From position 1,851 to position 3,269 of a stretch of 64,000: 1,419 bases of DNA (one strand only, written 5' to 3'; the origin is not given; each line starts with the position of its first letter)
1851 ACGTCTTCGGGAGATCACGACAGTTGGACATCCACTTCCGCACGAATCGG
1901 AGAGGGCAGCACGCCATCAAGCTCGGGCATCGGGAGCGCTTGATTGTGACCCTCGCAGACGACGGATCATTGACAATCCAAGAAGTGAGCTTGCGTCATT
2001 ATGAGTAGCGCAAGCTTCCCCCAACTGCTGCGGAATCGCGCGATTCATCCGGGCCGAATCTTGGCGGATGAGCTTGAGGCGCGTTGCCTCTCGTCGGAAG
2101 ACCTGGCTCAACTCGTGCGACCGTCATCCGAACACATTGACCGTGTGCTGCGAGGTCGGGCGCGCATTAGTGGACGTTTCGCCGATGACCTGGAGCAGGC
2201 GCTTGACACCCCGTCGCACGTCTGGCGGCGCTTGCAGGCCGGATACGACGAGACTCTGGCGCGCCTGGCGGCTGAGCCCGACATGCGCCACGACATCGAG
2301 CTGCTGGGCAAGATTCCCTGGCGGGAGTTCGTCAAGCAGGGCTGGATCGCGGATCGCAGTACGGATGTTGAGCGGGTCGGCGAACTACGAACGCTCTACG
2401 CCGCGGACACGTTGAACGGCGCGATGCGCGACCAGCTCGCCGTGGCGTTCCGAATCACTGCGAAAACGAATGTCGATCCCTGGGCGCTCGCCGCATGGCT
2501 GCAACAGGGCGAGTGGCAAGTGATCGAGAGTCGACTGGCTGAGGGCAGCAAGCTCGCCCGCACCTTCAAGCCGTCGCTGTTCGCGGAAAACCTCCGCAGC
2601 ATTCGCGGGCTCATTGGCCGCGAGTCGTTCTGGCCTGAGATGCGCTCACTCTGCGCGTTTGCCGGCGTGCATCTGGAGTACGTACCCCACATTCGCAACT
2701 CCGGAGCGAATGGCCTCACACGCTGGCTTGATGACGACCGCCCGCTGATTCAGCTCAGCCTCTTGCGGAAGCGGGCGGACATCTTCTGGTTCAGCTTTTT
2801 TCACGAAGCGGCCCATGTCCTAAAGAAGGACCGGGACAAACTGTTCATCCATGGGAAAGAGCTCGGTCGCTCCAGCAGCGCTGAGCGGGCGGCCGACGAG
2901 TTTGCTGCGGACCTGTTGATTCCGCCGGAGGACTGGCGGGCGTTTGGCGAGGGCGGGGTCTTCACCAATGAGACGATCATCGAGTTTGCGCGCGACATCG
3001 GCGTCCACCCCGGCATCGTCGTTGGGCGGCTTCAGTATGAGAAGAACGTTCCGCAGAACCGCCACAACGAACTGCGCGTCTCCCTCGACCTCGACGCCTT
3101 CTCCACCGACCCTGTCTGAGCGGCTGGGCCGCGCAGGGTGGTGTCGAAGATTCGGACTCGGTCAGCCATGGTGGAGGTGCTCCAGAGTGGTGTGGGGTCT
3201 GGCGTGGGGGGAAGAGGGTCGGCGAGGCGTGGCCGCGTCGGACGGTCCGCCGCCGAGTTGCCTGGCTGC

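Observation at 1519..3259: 125-bp near-perfect direct repeat of the leuA start/leader brackets a higA-peptidase module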

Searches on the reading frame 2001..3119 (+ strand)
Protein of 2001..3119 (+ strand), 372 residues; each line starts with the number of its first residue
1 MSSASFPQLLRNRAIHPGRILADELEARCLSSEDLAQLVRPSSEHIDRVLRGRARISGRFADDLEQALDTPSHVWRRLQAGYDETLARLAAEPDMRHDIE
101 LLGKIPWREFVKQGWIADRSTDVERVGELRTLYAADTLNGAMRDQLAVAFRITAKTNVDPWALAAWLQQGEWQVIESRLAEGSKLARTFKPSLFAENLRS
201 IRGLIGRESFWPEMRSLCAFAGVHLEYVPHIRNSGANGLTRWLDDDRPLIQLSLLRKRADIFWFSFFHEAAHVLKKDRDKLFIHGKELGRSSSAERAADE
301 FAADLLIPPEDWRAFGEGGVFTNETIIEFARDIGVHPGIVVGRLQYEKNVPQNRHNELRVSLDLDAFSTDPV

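Call 10: search_protein_families(library=pfam, proteins=[window:2001-3119:+], max_evalue=0.01)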
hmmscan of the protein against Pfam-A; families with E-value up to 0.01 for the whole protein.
window:2001-3119:+ (372 aa): 2 families
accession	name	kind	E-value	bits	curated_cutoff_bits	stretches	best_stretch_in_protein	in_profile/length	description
PF06114.19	Peptidase_M78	-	5e-05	23.5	22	1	247-344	28-122/123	IrrE N-terminal-like domain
PF13560.12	HTH_31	-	0.00083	20.1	27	1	26-78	11-64/64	Helix-turn-helix domain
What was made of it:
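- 2001..3119 (+): higA1: type-1 Xre-HTH / M78 (ImmA/IrrE) peptidase fusion, 372 aa, HEAAH motif intact. Pfam Peptidase_M78 23.5 bits (cut-off 22), HTH_31 below cut-off (call 10).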

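Call 14: find_encoding_contigs(protein=window:2001-3119:+, flank=10000, max_places=10)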
Protein window:2001-3119:+ (372 aa): no gene with exactly this product is on record in the collection.

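Call 23: find_homologous_proteins(query=window:2001-3119:+, max_evalue=1e-20)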
Query window:2001-3119:+ (372 aa): 1683 proteins with E <= 1e-20 among 8000 candidates; the best 120 are listed.
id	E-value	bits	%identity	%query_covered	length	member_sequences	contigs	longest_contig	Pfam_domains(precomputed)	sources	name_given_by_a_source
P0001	3.8e-242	821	97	100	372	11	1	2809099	-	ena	-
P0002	8.6e-185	632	77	99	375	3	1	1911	PF06114.20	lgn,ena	-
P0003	7.5e-173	593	72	100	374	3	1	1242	PF01381.29,PF13560.13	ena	-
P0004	2.5e-171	588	72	100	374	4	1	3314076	-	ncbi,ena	-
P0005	2.2e-166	572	71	99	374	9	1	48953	-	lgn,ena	-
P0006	1.6e-164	566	72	97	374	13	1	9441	PF01381.29,PF06114.20,PF13560.13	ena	-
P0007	9.8e-160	550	69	99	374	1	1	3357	-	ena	-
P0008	1.2e-149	517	66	99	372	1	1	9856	-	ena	-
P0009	7.0e-141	488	63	99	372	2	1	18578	-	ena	-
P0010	3.2e-133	463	61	99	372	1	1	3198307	-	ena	-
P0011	5.5e-131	455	61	97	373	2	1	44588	PF06114.20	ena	-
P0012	2.6e-128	447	58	99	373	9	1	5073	-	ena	-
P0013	6.0e-125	436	57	99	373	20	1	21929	-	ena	-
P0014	1.1e-122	428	55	99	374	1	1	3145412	PF13560.13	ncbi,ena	-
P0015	2.0e-121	424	56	99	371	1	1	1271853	PF01381.29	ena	-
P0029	1.1e-98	349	51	91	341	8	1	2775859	-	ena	-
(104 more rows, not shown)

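Call 24: find_encoding_contigs(protein=P0001, flank=6000, max_places=10)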
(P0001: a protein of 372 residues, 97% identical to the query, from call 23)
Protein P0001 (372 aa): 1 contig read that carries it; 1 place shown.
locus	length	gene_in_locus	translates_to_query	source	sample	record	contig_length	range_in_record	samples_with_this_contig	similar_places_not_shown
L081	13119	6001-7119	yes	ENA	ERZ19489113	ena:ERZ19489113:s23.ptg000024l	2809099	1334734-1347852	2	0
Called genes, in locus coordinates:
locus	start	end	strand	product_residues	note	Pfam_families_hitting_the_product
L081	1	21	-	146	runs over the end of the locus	-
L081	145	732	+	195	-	-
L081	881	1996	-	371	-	-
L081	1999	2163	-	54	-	-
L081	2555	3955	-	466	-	PF00330:Aconitase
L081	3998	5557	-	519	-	PF00682:HMGL-like, PF22617:HCS_D2, PF08502:LeuA_dimer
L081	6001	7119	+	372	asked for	-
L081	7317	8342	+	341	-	PF06114:Peptidase_M78 (weak)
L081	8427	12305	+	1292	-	PF19078:Big_12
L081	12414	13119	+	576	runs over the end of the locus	PF07969:Amidohydro_3, PF01979:Amidohydro_1 (faint)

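Call 25: list_cluster_members(proteins=[P0001])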
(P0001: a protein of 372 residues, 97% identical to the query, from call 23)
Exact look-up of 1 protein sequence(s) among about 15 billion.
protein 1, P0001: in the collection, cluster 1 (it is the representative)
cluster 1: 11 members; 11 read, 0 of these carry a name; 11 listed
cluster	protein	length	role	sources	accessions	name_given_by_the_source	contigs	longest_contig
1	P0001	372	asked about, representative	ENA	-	-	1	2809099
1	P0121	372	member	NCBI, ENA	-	-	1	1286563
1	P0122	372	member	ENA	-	-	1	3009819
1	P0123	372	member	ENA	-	-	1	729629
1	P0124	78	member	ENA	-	-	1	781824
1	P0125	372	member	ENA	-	-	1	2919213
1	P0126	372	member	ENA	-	-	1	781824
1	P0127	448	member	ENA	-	-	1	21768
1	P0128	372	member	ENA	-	-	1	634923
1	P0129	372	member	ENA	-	-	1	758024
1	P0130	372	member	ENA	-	-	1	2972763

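Call 27: find_encoding_contigs(protein=P0121, flank=6000, max_places=4)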
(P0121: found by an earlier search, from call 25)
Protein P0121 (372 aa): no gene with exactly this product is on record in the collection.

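Call 28: find_encoding_contigs(protein=P0122, flank=6000, max_places=4)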
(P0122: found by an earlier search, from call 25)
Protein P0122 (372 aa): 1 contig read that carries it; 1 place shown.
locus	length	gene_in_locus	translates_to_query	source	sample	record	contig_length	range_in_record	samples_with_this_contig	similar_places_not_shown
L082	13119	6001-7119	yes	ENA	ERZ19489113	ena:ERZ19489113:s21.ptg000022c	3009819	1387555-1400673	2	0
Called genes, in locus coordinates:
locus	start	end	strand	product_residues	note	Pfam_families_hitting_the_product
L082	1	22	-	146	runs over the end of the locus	-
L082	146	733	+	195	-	-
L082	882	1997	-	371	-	-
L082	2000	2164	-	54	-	-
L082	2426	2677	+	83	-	-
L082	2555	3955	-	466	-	PF00330:Aconitase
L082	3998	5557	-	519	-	PF00682:HMGL-like, PF22617:HCS_D2, PF08502:LeuA_dimer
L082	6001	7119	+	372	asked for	-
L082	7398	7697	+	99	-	PF05015:HigB-like_toxin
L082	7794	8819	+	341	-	PF06114:Peptidase_M78 (weak)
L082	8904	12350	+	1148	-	PF19078:Big_12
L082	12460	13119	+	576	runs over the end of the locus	PF07969:Amidohydro_3, PF01979:Amidohydro_1 (faint)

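Call 29: find_encoding_contigs(protein=P0125, flank=6000, max_places=4)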
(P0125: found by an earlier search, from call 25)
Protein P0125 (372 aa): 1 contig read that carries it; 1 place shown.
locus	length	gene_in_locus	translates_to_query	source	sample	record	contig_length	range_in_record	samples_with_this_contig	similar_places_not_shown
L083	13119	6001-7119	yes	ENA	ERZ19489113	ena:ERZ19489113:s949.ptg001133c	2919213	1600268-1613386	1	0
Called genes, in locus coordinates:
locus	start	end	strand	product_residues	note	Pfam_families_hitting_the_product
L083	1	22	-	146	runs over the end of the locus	-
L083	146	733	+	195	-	-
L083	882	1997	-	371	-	-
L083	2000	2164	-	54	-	-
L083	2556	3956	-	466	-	PF00330:Aconitase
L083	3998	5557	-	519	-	PF00682:HMGL-like, PF22617:HCS_D2, PF08502:LeuA_dimer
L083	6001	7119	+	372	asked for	-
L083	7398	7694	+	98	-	PF05015:HigB-like_toxin, PF24732:ParE_like (weak)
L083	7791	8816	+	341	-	PF06114:Peptidase_M78 (weak)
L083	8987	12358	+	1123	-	PF19078:Big_12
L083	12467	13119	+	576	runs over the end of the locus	PF07969:Amidohydro_3, PF01979:Amidohydro_1 (faint)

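Call 39: find_encoding_contigs(protein=P0029, flank=6000, max_places=6)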
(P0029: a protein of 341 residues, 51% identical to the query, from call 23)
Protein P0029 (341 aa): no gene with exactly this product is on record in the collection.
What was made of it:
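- Tried and rejected: Look-ups of P0121 and P0029 also failed (calls 27, 39).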

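Call 40: find_encoding_contigs(protein=P0127, flank=6000, max_places=4)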
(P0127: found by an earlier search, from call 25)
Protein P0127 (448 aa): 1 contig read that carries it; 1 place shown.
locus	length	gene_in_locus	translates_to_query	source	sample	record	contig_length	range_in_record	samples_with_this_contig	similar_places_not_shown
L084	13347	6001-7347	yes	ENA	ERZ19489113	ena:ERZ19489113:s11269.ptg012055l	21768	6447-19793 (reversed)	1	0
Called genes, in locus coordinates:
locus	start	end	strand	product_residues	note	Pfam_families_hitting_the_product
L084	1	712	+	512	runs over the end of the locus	PF00135:COesterase, PF20434:BD-FAE, PF07859:Abhydrolase_3 (faint), PF00326:Peptidase_S9 (weak)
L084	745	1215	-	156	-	-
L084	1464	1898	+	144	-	-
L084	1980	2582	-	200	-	-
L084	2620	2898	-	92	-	PF00330:Aconitase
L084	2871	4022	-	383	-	PF00330:Aconitase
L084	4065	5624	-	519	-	PF00682:HMGL-like, PF22617:HCS_D2, PF08502:LeuA_dimer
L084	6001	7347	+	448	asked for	-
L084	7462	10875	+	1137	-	PF19078:Big_12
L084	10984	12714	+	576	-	PF07969:Amidohydro_3, PF01979:Amidohydro_1 (faint)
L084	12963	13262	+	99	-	-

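Call 56: search_protein_families(library=ncbifam, proteins=[window:2001-3119:+], max_evalue=0.001)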
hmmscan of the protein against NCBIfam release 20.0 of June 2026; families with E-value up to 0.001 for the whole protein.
window:2001-3119:+ (372 aa): 1 family
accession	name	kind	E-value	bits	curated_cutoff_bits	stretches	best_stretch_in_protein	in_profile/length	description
TIGR02607.1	antidote_HigA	equivalog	7.3e-09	35.4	47.7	1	13-83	3-74/81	HigA family addiction module antitoxin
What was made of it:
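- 2001..3119 (+): TIGR02607 35.4 bits, below the 47.7 cut-off (call 56).
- On HigBA type II toxin-antitoxin: HigA1 scores 35.4, below it (call 56).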

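Call 62: search_protein_families(library=padloc, proteins=[window:2001-3119:+], max_evalue=0.001)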
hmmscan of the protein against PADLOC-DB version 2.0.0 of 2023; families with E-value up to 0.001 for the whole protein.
window:2001-3119:+ (372 aa): 4 families
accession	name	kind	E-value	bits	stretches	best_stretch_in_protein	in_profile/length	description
PDLC03982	PD-Lambda-2_B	-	2.7e-28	97.4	1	94-349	127-378/402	-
PDLC04141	capP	-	2.7e-08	31.6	1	264-334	69-140/242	capP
PDLC03948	RmrA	-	0.00027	18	0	230-310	175-254/397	-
PDLC03946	RmrA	-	0.00032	17.5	0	235-328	165-248/357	-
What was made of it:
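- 2001..3119 (+): PADLOC PD-Lambda-2_B 2.7e-28 (call 62).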

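Call 67: find_encoding_contigs(protein=P0126, flank=6000, max_places=4)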
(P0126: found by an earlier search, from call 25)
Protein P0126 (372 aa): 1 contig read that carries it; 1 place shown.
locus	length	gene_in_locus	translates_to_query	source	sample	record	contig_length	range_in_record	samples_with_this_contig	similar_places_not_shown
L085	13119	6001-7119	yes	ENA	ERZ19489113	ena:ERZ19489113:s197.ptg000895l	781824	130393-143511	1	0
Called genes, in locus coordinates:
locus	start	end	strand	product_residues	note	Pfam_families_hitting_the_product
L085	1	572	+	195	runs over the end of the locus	-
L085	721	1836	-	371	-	-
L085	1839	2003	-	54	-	-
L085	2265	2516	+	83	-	-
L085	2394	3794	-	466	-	PF00330:Aconitase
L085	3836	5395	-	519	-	PF00682:HMGL-like, PF22617:HCS_D2, PF08502:LeuA_dimer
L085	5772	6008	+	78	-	-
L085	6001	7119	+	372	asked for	-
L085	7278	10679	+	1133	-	PF19078:Big_12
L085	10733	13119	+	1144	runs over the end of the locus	PF19078:Big_12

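Call 69: find_encoding_contigs(protein=P0130, flank=6000, max_places=4)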
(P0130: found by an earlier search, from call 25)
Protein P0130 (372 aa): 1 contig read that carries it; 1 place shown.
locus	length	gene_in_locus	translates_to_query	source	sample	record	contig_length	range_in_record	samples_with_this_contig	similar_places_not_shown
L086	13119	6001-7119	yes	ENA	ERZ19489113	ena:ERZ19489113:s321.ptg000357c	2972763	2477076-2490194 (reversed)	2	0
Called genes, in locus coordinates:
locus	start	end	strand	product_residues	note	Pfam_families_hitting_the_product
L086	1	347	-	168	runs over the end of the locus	-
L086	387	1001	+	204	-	-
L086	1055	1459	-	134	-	-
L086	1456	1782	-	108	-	-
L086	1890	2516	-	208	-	PF01936:NYN (weak)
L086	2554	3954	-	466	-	PF00330:Aconitase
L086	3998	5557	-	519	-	PF00682:HMGL-like, PF22617:HCS_D2, PF08502:LeuA_dimer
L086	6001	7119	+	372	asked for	-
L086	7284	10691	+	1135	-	PF19078:Big_12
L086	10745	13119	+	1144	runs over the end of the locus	PF19078:Big_12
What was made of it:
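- The locus is variable between strains (calls 40, 67, 69).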
